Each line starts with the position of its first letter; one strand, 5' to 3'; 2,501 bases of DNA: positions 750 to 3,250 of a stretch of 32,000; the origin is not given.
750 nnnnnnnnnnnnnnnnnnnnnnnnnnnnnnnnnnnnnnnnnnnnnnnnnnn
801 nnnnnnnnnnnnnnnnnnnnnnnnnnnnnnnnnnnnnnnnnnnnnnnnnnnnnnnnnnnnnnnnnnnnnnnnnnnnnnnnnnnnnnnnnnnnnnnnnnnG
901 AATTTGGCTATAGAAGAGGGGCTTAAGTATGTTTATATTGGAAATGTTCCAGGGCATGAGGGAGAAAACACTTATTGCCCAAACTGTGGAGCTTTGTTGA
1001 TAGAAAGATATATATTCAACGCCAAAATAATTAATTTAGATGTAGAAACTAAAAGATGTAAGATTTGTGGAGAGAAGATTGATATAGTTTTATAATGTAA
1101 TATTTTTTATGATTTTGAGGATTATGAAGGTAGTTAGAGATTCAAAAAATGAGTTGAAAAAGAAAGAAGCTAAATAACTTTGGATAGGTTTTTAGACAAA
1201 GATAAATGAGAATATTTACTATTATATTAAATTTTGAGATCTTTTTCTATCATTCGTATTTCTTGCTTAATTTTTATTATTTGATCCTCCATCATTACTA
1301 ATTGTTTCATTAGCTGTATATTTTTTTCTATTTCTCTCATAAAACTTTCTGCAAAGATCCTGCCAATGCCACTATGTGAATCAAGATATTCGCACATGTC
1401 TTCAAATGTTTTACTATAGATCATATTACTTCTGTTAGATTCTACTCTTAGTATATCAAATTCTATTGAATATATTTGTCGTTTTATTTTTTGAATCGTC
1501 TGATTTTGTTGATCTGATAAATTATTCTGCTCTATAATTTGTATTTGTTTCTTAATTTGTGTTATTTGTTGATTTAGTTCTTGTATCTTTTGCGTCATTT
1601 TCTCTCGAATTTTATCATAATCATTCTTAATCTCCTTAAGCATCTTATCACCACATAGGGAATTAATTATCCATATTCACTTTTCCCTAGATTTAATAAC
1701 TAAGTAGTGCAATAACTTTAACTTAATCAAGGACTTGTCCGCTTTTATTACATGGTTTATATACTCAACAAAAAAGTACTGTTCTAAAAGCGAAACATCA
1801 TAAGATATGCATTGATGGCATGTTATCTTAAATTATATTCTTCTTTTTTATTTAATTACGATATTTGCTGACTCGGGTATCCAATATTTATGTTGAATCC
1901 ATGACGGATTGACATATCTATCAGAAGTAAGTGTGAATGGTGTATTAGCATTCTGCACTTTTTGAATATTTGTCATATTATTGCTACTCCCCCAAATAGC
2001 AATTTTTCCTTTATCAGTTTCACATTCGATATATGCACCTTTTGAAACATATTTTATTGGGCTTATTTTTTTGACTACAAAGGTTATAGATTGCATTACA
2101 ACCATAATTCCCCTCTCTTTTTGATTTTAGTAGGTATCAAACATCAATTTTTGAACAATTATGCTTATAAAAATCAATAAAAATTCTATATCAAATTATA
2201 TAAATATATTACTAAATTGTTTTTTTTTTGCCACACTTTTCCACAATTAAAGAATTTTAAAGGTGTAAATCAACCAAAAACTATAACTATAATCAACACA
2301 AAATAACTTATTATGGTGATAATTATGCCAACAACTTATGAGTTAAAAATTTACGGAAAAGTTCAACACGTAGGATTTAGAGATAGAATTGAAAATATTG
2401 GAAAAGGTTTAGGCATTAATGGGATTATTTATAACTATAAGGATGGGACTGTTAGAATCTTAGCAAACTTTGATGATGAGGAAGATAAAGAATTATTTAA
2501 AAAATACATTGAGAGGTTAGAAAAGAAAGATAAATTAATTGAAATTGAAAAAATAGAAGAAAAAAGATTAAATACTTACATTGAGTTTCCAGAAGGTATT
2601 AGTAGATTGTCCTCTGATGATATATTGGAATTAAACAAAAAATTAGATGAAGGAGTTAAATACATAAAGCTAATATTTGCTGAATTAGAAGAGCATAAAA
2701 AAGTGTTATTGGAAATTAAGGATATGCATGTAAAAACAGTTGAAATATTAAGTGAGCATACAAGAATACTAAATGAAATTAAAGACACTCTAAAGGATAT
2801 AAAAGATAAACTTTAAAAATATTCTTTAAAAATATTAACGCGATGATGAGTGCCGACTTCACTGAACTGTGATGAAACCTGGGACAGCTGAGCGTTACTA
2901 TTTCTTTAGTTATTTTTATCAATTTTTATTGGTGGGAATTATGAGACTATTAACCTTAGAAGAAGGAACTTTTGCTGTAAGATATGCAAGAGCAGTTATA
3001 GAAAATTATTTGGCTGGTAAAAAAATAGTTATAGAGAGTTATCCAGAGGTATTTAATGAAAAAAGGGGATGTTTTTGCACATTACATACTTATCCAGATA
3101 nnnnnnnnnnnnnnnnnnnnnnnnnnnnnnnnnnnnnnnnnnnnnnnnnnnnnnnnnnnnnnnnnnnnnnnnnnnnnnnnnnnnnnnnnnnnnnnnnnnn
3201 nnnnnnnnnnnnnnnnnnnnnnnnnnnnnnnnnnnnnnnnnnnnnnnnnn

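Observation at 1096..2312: Orphan two-gene island with non-thermophile-like protein composition splitting the radical-SAM / AMMECR1 pair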

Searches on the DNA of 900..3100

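Call 67: search_rna_families(source=window, start=900, end=3100, threshold=evalue, max_evalue=1)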
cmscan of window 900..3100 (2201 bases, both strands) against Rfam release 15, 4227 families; matches with E-value up to 1: 15.
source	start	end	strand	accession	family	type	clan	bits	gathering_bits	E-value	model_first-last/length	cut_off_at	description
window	2839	2894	+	RF00095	snoPyro_CD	Gene; snRNA; snoRNA; CD-box;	CL00132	43.4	45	3.3e-07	1-58/58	no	Pyrococcus C/D box small nucleolar RNA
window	2839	2893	+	RF01133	sR3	Gene; snRNA; snoRNA; CD-box;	-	34.9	41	1.4e-06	1-55/55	no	Small nucleolar RNA sR3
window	2839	2893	+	RF01152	sR1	Gene; snRNA; snoRNA; CD-box;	-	33.5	45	3.4e-06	1-57/57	no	Small nucleolar RNA sR1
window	2839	2893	+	RF01129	sR44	Gene; snRNA; snoRNA; CD-box;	-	27.8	45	0.00032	1-55/55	no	Small nucleolar RNA sR44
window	2842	2892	+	RF01147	sR12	Gene; snRNA; snoRNA; CD-box;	-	26.9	38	0.0047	1-52/52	no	Small nucleolar RNA sR12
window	2839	2893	+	RF01144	sR17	Gene; snRNA; snoRNA; CD-box;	-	26.6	36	0.0016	1-55/55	no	Small nucleolar RNA sR17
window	2839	2893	+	RF01136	sR28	Gene; snRNA; snoRNA; CD-box;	-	25.2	39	0.00061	1-55/55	no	Small nucleolar RNA sR28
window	2839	2893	+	RF01312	sR9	Gene; snRNA; snoRNA; CD-box;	-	23.9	36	0.061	1-55/55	no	Small nucleolar RNA sR9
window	2839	2893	+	RF01140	sR20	Gene; snRNA; snoRNA; CD-box;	-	22.4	44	0.091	1-56/56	no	Small nucleolar RNA sR20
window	2838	2890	+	RF00288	snoZ30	Gene; snRNA; snoRNA; CD-box;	-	21.9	50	0.32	1-97/97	no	Z30 small nucleolar RNA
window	2840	2892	+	RF01304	sR5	Gene; snRNA; snoRNA; CD-box;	-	21.3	40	0.04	1-53/53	no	Small nucleolar RNA sR5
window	2839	2893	+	RF01145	sR14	Gene; snRNA; snoRNA; CD-box;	-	19.9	38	0.018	1-54/54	no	Small nucleolar RNA sR14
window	2836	2893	+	RF01120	sR33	Gene; snRNA; snoRNA; CD-box;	-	19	37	0.69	1-55/55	no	Small nucleolar RNA sR33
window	2839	2893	+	RF01149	sR10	Gene; snRNA; snoRNA; CD-box;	-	17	45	0.27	1-54/54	no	Small nucleolar RNA sR10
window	2841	2893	+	RF01138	sR23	Gene; snRNA; snoRNA; CD-box;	-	15.2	45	0.95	1-54/54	no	Small nucleolar RNA sR23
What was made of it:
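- The region's right border lies 25 nt from a small RNA gene (call 67).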
